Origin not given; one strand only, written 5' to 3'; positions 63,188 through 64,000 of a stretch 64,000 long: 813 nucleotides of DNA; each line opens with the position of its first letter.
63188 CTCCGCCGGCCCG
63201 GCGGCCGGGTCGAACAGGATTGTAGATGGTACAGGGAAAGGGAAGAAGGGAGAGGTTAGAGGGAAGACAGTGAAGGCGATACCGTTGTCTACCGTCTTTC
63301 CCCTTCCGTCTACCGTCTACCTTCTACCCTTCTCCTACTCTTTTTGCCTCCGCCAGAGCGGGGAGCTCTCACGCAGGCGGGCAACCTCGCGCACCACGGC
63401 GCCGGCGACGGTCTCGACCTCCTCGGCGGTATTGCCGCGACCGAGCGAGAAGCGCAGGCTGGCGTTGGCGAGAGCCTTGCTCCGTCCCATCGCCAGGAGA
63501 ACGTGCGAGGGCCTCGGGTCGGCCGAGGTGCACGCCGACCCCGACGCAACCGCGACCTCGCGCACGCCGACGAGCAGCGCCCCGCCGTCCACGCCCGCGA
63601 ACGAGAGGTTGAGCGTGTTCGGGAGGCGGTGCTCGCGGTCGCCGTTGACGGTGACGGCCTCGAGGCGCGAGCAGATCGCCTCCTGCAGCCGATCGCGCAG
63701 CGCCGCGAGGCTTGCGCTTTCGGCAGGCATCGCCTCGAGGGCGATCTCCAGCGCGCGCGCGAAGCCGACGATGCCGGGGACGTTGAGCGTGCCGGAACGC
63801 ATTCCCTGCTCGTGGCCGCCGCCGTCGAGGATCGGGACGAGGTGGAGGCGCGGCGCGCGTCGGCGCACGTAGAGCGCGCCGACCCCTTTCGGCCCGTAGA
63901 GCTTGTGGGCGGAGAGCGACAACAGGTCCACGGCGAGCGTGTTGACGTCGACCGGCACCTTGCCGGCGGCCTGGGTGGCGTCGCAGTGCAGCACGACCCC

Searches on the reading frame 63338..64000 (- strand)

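Call 83: search_protein_families(library=pfam, proteins=[window:63338-64000:-], max_evalue=0.00001)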
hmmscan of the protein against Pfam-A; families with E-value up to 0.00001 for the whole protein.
window:63338-64000:- (221 aa): 1 family
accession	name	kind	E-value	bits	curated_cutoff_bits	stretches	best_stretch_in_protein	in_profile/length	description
PF00266.25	Aminotran_5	-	1.6e-33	116.6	21.5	1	1-197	169-370/371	Aminotransferase class-V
